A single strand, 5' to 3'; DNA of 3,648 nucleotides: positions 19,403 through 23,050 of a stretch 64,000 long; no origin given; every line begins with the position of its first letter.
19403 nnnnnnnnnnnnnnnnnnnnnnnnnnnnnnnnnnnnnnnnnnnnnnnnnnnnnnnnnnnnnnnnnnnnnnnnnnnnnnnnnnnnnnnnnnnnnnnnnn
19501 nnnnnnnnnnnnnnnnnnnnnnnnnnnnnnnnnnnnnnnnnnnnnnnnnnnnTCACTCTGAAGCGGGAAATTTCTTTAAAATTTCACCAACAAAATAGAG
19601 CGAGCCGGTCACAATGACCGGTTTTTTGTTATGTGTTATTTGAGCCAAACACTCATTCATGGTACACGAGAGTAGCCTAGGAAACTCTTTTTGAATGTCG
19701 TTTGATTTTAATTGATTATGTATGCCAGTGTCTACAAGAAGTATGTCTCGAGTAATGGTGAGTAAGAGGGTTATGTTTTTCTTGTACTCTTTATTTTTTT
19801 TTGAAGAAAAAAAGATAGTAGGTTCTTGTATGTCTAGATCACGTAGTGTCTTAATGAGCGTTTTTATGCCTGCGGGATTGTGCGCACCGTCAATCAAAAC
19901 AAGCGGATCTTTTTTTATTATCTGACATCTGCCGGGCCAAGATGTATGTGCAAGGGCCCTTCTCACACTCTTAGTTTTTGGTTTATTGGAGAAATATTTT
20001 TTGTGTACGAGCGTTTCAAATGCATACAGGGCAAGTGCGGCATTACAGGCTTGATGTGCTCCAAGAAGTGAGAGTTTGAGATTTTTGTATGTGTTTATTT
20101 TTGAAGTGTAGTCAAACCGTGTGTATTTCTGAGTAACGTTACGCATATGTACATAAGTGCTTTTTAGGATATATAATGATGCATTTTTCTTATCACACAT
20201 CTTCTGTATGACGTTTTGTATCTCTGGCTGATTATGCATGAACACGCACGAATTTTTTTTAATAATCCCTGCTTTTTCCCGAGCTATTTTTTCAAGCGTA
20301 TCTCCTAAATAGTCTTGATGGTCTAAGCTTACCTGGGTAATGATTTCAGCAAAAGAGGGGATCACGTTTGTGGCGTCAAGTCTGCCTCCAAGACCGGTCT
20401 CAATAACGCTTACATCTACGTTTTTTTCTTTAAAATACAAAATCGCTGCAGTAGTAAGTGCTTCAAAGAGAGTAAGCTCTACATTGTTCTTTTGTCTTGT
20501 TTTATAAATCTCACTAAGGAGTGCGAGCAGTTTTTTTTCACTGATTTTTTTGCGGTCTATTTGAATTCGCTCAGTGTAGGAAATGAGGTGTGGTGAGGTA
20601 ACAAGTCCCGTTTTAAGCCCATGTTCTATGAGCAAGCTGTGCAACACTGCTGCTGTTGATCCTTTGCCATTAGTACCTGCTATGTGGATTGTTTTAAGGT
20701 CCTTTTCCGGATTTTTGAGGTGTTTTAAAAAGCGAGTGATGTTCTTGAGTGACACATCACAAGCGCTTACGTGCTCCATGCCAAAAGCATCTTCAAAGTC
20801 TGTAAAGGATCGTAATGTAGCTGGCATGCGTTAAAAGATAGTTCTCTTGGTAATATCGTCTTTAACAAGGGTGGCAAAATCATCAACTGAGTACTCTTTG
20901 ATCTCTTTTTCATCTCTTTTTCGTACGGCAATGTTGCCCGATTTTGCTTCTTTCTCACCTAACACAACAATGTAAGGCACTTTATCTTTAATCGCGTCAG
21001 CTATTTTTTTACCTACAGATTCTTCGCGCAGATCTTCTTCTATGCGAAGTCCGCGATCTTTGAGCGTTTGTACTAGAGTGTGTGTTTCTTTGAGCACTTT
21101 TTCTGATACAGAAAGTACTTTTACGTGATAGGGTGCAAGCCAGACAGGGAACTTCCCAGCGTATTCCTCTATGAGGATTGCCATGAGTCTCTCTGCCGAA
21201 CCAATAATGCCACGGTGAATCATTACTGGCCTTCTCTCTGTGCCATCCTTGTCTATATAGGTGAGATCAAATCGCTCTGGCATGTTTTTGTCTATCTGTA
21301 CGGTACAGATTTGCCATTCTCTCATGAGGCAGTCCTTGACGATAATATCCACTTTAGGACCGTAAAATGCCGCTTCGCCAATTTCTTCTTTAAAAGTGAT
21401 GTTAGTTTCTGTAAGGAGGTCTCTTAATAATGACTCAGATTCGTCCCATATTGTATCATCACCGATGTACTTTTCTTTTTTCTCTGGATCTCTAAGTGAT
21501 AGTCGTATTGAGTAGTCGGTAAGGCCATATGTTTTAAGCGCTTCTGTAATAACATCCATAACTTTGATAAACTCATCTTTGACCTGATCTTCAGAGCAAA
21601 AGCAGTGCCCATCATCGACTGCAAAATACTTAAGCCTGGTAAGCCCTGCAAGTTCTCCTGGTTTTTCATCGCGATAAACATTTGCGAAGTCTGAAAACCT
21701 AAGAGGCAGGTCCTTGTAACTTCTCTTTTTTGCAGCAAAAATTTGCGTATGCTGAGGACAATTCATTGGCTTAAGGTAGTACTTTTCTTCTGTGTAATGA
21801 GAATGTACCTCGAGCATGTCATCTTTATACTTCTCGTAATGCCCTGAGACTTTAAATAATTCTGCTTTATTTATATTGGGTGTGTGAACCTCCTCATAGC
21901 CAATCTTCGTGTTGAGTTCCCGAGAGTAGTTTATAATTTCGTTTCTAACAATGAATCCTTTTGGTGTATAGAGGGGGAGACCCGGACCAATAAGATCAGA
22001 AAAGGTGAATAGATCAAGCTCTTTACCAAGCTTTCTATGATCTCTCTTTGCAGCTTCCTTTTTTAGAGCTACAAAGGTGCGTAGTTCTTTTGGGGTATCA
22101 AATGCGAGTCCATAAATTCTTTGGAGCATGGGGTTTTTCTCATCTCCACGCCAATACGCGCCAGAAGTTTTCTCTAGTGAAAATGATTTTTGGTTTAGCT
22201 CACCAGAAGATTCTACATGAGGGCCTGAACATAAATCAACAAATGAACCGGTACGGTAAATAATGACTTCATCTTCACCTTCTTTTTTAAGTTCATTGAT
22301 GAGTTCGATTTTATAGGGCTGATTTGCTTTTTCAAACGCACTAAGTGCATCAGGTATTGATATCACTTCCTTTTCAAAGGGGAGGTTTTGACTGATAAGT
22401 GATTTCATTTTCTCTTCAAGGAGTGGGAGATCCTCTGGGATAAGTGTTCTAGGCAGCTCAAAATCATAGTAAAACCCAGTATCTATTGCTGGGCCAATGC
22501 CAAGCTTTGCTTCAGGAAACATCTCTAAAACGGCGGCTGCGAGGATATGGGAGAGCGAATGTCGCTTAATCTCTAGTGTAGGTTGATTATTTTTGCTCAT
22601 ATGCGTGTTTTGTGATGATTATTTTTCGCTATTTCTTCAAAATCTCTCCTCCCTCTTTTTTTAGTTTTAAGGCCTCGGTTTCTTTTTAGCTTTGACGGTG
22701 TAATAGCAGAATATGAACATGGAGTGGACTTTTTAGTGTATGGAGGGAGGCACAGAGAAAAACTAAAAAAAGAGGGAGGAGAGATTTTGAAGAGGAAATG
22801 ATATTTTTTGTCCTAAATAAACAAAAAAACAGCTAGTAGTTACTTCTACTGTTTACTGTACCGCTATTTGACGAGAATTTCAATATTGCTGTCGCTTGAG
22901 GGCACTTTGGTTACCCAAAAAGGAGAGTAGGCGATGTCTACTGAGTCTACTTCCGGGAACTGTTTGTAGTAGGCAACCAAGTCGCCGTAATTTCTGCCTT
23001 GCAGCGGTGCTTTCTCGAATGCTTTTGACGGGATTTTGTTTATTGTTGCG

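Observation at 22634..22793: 160-bp element with perfect 35-bp terminal inverted repeats in the thrS leader region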

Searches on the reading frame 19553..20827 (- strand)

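Call 8: search_protein_families(library=pfam, proteins=[window:19553-20827:-])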
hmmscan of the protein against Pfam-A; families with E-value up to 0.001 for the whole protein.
window:19553-20827:- (424 aa): 2 families
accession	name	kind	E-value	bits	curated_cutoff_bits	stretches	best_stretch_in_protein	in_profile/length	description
PF08245.18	Mur_ligase_M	-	1.4e-12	48.4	24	1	49-269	1-199/200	Mur ligase middle domain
PF02875.26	Mur_ligase_C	-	1.7e-06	29.4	28.4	1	299-351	1-61/127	Mur ligase, glutamate ligase domain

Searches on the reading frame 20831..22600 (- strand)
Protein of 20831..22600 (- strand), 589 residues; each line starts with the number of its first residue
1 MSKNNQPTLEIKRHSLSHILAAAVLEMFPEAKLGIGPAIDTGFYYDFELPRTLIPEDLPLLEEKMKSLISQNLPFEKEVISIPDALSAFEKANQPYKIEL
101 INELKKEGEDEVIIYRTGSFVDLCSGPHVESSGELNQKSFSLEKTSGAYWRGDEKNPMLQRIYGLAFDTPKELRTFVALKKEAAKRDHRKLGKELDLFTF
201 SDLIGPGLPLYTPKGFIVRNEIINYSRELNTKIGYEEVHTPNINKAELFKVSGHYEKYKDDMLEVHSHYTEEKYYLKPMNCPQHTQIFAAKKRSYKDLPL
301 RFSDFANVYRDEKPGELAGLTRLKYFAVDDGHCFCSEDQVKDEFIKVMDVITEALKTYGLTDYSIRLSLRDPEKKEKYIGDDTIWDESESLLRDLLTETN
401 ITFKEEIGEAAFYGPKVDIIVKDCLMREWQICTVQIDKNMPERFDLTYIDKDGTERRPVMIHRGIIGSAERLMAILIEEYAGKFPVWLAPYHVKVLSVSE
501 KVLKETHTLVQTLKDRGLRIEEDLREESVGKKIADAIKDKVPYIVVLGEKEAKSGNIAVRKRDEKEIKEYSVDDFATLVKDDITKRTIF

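Call 8: search_protein_families(library=pfam, proteins=[window:20831-22600:-])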
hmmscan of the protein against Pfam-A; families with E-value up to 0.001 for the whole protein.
window:20831-22600:- (589 aa): 3 families
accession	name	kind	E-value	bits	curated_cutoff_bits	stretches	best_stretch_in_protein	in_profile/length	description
PF00587.30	tRNA-synt_2b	-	6.1e-45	153.9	29.3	1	271-480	8-179/179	tRNA synthetase class II core domain (G, H, P, S and T)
PF03129.25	HGTP_anticodon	-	5.9e-18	65.2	21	1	493-581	2-93/94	Anticodon binding domain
PF07973.19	tRNA_SAD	-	3.5e-11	43.4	24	1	114-163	3-44/44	Threonyl and Alanyl tRNA synthetase second additional domain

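Call 13: find_encoding_contigs(protein=window:20831-22600:-, flank=3000, max_places=10)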
Protein window:20831-22600:- (589 aa): 3 contigs read that carry it; 1 place shown.
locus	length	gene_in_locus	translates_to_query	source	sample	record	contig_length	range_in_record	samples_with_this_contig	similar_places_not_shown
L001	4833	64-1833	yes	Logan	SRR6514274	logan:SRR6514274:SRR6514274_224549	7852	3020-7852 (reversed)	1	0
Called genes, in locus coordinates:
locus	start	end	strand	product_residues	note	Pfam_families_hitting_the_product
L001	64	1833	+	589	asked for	PF07973:tRNA_SAD, PF00587:tRNA-synt_2b, PF03129:HGTP_anticodon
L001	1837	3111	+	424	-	PF08245:Mur_ligase_M, PF27239:FOL3_C, PF02875:Mur_ligase_C (weak)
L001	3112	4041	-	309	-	PF13473:Cupredoxin_1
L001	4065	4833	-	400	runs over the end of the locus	-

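Call 15: find_homologous_proteins(query=window:20831-22600:-, max_evalue=1e-50)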
Query window:20831-22600:- (589 aa): 8000 proteins with E <= 1e-50 among 8000 candidates; the best 120 are listed.
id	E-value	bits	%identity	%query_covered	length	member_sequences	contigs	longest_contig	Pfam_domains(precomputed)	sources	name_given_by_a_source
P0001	0.0e+0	1331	100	100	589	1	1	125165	PF03129.26,PF00587.31,PF07973.20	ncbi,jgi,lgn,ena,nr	ncbi:threonine--tRNA ligase [Patescibacteria group bacterium]|nr:threonine--tRNA ligase [Patescibact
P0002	1.6e-260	884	66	98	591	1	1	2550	PF03129.26,PF00587.31,PF07973.20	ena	-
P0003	7.6e-259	879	67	98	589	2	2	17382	PF03129.26,PF00587.31,PF07973.20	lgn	-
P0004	4.1e-252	856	64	98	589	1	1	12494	PF03129.26,PF00587.31,PF07973.20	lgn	-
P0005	8.0e-252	855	64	98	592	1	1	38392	PF03129.26,PF00587.31,PF07973.20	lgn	-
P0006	1.1e-251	855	63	99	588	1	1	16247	PF03129.26,PF00587.31,PF07973.20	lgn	-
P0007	3.8e-237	807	60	99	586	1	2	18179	PF03129.26,PF00587.31,PF07973.20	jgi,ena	-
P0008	4.9e-237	807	60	99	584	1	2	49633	PF03129.26,PF00587.31,PF07973.20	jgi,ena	jgi:threonyl-tRNA synthetase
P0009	6.4e-235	800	61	97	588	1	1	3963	PF03129.26,PF00587.31,PF07973.20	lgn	-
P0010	2.0e-234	798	60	99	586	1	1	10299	PF03129.26,PF00587.31,PF07973.20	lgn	-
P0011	2.9e-234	797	59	99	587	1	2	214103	PF03129.26,PF00587.31,PF07973.20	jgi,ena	-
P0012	2.9e-234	797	60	97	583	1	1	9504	PF03129.26,PF00587.31,PF07973.20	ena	-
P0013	1.6e-233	795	59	99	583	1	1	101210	PF03129.26,PF00587.31,PF07973.20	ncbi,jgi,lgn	ncbi:MAG: threonine--tRNA ligase [Parcubacteria group bacterium]|jgi:threonyl-tRNA synthetase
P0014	3.7e-233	794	60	99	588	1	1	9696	PF03129.26,PF00587.31,PF07973.20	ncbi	-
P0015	3.9e-233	794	59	99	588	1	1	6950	PF03129.26,PF00587.31,PF07973.20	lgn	-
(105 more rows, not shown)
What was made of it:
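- On Correia element (CREE): The host is Patescibacteria (call 15).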

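Call 24: find_related_loci(query=window:20831-22600:-, collection=genome_contigs, flank=3000)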
Query window:20831-22600:- (589 aa) in genome_contigs; peptide patterns used: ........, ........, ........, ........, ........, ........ (x = any residue, [..] = any of these).
600 stretches matched a pattern (row limit reached: there are more); 590 encode a relative of the query (tblastn E <= 1e-3); the best 80 are kept; 80 distinct loci.
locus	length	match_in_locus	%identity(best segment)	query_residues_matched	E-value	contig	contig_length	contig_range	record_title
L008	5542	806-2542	56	8-586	0e+0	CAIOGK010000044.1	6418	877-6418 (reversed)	Candidatus Falkowbacteria bacterium isolate Loclat_bin-04004 genome assembly, contig: bin-04004:044/137, whole genome sh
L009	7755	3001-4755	55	4-579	0e+0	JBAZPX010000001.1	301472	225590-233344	MAG: Patescibacteria group bacterium isolate SO_2017_SWC_4 scaffold_43_c1_LP-4_2017, whole genome shotgun sequence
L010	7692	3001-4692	55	1-568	0e+0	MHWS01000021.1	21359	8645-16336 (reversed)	MAG: Candidatus Zambryskibacteria bacterium RIFCSPLOWO2_12_FULL_39_16 rifcsplowo2_12_scaffold_4637, whole genome shotgun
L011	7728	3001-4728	53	13-589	0e+0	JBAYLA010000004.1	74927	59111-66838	MAG: Candidatus Paceibacterota bacterium isolate SO_2016_GW1_92 scaffold00774_OW334_2016, whole genome shotgun sequence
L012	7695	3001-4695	54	13-584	0e+0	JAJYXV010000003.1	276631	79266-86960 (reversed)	MAG: bacterium isolate FK3.bin69 NODE_32_length_276631_cov_1.910421, whole genome shotgun sequence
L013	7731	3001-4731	53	9-587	0e+0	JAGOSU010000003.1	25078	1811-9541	MAG: Candidatus Paceibacterota bacterium isolate Gw_Eff_bin_347 Gw_Eff_3846_length_25078_cov_7.806781, whole genome shot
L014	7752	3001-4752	52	3-587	0e+0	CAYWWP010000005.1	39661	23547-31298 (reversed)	MAG TPA_asm: uncultured Candidatus Saccharibacteria bacterium isolate SRP135725_co1_119 genome assembly, contig: NODE_95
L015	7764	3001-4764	55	3-586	0e+0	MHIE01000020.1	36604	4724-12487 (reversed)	MAG: Candidatus Buchananbacteria bacterium RIFCSPHIGHO2_01_FULL_44_11 rifcsphigho2_01_scaffold_3660, whole genome shotgu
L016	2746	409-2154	51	1-586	0e+0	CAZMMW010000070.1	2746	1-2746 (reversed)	MAG TPA_asm: uncultured Gammaproteobacteria bacterium isolate SRP257756_co1_229 genome assembly, contig: NODE_36939_leng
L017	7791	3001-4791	50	3-586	0e+0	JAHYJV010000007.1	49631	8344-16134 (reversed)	MAG: Patescibacteria group bacterium isolate KA31 NODE_415_length_49631_cov_182.081347, whole genome shotgun sequence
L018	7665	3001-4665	51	8-566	0e+0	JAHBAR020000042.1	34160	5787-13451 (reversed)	MAG: Candidatus Kerfeldbacteria bacterium isolate AQU-08 c_000000072106, whole genome shotgun sequence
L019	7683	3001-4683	50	9-575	0e+0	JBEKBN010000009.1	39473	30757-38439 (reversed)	MAG: Minisyncoccia bacterium isolate SPRUCE 137 SPRUCE_137_9, whole genome shotgun sequence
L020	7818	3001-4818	49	1-589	0e+0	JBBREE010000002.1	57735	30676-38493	MAG: Candidatus Moraniibacteriota bacterium isolate Co_metawrap_2488 Cmw_2488_k141_11530211_length_57735_cov_11.0000, wh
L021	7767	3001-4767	48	8-580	0e+0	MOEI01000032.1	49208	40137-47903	MAG: bacterium CG10_46_32 isolate CG10_46_32 CG10_big_fil_rev_8_21_14_0.10_scaffold_436, whole genome shotgun sequence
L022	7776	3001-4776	45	9-586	4e-179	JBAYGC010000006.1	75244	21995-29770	MAG: Patescibacteria group bacterium isolate SO_2016_GW1_116 scaffold00767_OW334_2016, whole genome shotgun sequence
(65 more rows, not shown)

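Call 27: find_encoding_contigs(protein=P0003, flank=3000, max_places=3)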
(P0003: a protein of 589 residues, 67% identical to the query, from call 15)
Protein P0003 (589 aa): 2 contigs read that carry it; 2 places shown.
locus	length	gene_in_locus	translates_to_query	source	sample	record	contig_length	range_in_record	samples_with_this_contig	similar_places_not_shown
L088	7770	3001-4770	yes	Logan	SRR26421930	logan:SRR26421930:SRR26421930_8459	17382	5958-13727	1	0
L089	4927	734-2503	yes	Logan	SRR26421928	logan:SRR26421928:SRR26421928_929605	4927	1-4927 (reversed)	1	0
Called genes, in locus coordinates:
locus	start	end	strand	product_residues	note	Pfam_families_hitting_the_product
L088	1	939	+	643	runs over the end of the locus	PF00990:GGDEF, PF22335:Cas10-Cmr2_palm2 (faint), PF00990:GGDEF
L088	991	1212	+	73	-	-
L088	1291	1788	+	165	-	-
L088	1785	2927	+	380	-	PF04865:Baseplate_J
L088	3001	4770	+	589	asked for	PF07973:tRNA_SAD, PF00587:tRNA-synt_2b, PF03129:HGTP_anticodon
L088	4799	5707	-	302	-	PF18884:TSP3_bac (faint)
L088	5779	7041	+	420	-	PF08245:Mur_ligase_M, PF27239:FOL3_C (weak)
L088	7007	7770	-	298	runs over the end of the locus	PF13473:Cupredoxin_1 (weak)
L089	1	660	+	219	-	?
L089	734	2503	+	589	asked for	PF07973:tRNA_SAD, PF00587:tRNA-synt_2b, PF03129:HGTP_anticodon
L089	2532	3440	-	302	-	PF18884:TSP3_bac (faint)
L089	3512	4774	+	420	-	PF08245:Mur_ligase_M, PF27239:FOL3_C (weak)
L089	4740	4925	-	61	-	?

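Call 28: find_encoding_contigs(protein=P0005, flank=3000, max_places=3)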
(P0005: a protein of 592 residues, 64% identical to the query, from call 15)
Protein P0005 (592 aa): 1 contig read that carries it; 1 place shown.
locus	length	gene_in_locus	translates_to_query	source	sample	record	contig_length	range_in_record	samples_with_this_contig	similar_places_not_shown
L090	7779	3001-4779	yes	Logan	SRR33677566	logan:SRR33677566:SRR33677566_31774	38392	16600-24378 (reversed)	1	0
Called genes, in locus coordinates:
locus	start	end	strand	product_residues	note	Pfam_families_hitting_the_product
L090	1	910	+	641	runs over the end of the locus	PF00990:GGDEF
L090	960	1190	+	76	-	-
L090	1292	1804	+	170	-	-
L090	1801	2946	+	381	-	PF04865:Baseplate_J (weak)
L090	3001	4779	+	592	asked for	PF07973:tRNA_SAD, PF00587:tRNA-synt_2b, PF03129:HGTP_anticodon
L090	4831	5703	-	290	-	-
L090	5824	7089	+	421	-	PF02875:Mur_ligase_C (faint), PF08245:Mur_ligase_M, PF27239:FOL3_C (faint)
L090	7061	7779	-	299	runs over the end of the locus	PF18884:TSP3_bac (faint), PF13473:Cupredoxin_1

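Call 29: find_encoding_contigs(protein=P0006, flank=3000, max_places=3)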
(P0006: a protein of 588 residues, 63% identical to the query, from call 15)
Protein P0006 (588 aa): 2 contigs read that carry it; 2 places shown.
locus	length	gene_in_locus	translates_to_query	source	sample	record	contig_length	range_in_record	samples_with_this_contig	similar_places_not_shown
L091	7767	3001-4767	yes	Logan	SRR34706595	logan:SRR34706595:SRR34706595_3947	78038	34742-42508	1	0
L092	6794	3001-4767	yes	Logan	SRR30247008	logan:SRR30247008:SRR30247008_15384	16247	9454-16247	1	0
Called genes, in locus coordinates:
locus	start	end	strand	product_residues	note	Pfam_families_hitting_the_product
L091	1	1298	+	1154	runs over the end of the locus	PF02811:PHP, PF07733:DNA_pol3_alpha, PF17657:DNA_pol3_finger, PF14579:HHH_6, PF01336:tRNA_anti-codon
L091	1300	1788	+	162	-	-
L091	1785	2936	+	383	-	-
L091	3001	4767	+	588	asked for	PF07973:tRNA_SAD, PF00587:tRNA-synt_2b, PF03129:HGTP_anticodon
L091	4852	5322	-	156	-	-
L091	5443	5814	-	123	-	-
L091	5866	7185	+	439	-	PF08245:Mur_ligase_M, PF27239:FOL3_C, PF02875:Mur_ligase_C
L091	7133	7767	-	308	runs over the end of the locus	PF18884:TSP3_bac (weak), PF13473:Cupredoxin_1 (weak)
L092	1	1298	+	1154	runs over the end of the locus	PF02811:PHP, PF07733:DNA_pol3_alpha, PF17657:DNA_pol3_finger, PF14579:HHH_6, PF01336:tRNA_anti-codon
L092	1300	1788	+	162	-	-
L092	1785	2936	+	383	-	-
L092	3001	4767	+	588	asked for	PF07973:tRNA_SAD, PF00587:tRNA-synt_2b, PF03129:HGTP_anticodon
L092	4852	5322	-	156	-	-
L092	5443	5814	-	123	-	-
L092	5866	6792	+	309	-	?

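Call 30: find_encoding_contigs(protein=P0004, flank=3000, max_places=3)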
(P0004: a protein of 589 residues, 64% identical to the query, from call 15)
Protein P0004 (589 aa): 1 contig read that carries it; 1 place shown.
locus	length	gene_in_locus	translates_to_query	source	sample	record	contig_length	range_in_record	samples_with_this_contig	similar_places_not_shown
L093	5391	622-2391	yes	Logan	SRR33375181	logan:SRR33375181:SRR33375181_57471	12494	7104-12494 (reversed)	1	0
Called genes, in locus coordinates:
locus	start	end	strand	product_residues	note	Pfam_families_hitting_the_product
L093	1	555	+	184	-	?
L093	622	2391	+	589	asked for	PF07973:tRNA_SAD, PF00587:tRNA-synt_2b, PF03129:HGTP_anticodon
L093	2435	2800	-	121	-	-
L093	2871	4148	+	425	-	PF08245:Mur_ligase_M, PF02875:Mur_ligase_C, PF27239:FOL3_C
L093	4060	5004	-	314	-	PF18884:TSP3_bac (faint), PF13473:Cupredoxin_1 (weak)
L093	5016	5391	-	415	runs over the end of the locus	PF18884:TSP3_bac (weak)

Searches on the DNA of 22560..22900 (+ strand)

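Call 34: search_rna_families(source=window, start=22560, end=22900, threshold=evalue, max_evalue=10)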
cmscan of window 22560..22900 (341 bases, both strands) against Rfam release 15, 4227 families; matches with E-value up to 10: 18.
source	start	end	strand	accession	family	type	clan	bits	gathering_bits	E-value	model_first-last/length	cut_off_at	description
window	22631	22799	+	RF04202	MIR5380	Gene; miRNA;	-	40.3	150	7.1e-07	1-137/137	no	MIR5380 microRNA precursor family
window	22624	22825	-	RF03922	MIR2119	Gene; miRNA;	-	36.4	73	0.0017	1-188/188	no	MIR2119 microRNA precursor family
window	22623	22803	-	RF04174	MIR4208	Gene; miRNA;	-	36.1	140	0.00047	1-191/191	no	MIR4208 microRNA precursor family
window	22630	22798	+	RF04174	MIR4208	Gene; miRNA;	-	35.8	140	0.00054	1-191/191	no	MIR4208 microRNA precursor family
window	22626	22800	-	RF04097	MIR2630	Gene; miRNA;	-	35.5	144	1.3e-05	1-229/229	no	MIR2630 microRNA precursor family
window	22630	22811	+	RF01859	Phe_leader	Cis-reg; leader;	-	28.2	55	0.0079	1-125/125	no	Phenylalanine leader peptide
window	22640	22787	-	RF03955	MIR2934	Gene; miRNA;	-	26.6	100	0.0061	1-113/113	no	MIR2934 microRNA precursor family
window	22641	22786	+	RF03955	MIR2934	Gene; miRNA;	-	26.4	100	0.007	1-113/113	no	MIR2934 microRNA precursor family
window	22612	22817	+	RF04088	MIR812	Gene; miRNA;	-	25.9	80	0.47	1-205/205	no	MIR812 microRNA precursor family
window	22626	22801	+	RF01272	snR86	Gene; snRNA; snoRNA; HACA-box;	CL00037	21.8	120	0.00082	90-847/1008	no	Small nucleolar RNA snR86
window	22636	22793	-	RF01859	Phe_leader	Cis-reg; leader;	-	20.7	55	0.36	1-125/125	no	Phenylalanine leader peptide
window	22647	22780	-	RF03872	MIR6426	Gene; miRNA;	-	20.3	96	0.14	1-84/84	no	MIR6426 microRNA precursor family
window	22634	22793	-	RF04207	MIR5048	Gene; miRNA;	-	16.2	160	0.098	1-356/356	no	MIR5048 microRNA precursor family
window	22799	22835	-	RF00053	mir-7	Gene; miRNA;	-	14.1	51.8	4.8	24-69/91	no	mir-7 microRNA precursor family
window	22804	22828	+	RF03638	mir-1537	Gene; miRNA;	-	13.5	63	9.7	19-43/61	no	mir-1537 microRNA precursor family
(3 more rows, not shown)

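Call 36: search_dna_similar(query=window:22601-22863:+, collection=phages, mode=distant, max_evalue=1)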
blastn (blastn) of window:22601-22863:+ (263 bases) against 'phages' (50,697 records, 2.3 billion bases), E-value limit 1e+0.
Records with a match: 11; places in all: 11; records where one place covers at least 80% of the query: 0.
Best place of each record, by identity: 90-95% 11.
By first word of the organism name: Polaribacter 11.
By host as written in the record: Polaribacter sp. HaHaR_3_91 11.
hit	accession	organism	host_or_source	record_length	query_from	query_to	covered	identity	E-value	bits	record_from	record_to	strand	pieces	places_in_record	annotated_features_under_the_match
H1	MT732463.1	Polaribacter phage Freya_1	Polaribacter sp. HaHaR_3_91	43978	182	209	11%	92.9%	9e-1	39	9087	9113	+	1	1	structural protein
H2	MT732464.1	Polaribacter phage Freya_2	Polaribacter sp. HaHaR_3_91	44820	182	209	11%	92.9%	9e-1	39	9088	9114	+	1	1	structural protein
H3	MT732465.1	Polaribacter phage Freya_3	Polaribacter sp. HaHaR_3_91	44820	182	209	11%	92.9%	9e-1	39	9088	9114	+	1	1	structural protein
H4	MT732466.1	Polaribacter phage Freya_4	Polaribacter sp. HaHaR_3_91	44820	182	209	11%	92.9%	9e-1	39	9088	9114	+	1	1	structural protein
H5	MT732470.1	Polaribacter phage Freya_8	Polaribacter sp. HaHaR_3_91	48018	182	209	11%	92.9%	9e-1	39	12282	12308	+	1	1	structural protein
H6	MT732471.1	Polaribacter phage Freya_9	Polaribacter sp. HaHaR_3_91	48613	182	209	11%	92.9%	9e-1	39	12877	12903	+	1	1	structural protein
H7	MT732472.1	Polaribacter phage Freya_10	Polaribacter sp. HaHaR_3_91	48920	182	209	11%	92.9%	9e-1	39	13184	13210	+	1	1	structural protein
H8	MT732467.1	Polaribacter phage Freya_5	Polaribacter sp. HaHaR_3_91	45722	182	209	11%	92.9%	9e-1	39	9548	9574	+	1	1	structural protein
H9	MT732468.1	Polaribacter phage Freya_6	Polaribacter sp. HaHaR_3_91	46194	182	209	11%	92.9%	9e-1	39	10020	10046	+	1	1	structural protein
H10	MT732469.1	Polaribacter phage Freya_7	Polaribacter sp. HaHaR_3_91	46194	182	209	11%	92.9%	9e-1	39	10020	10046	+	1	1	structural protein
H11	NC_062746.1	Polaribacter phage Freya_1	Polaribacter sp. HaHaR_3_91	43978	182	209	11%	92.9%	9e-1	39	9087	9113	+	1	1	structural protein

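Call 37: search_dna_similar(query=window:22601-22863:+, collection=plasmids, mode=distant, max_evalue=1)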
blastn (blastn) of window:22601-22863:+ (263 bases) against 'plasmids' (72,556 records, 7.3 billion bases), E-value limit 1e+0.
Records with a match: 2; places in all: 2; records where one place covers at least 80% of the query: 0.
Best place of each record, by identity: 80-90% 1; 60-80% 1.
By first word of the organism name: Borreliella 1; Enterococcus 1.
By predicted mobility (MOB-suite, as given by PLSDB): non-mobilizable 2.
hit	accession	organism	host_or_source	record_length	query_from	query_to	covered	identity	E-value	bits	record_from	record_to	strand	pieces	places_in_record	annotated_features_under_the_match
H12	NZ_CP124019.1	Borreliella turdi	Bacterial isolate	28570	13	70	22%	76.3%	8e-1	41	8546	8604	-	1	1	plasmid maintenance protein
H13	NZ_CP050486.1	Enterococcus gallinarum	Gallus gallus domesticus,fecal matter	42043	139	171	13%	88.2%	8e-1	41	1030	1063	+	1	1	hypothetical protein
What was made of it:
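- Tried and rejected: Distant blastn of the 263-nt spacer against phage and plasmid records gave only chance hits at E of about 1 (calls 36, 37).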
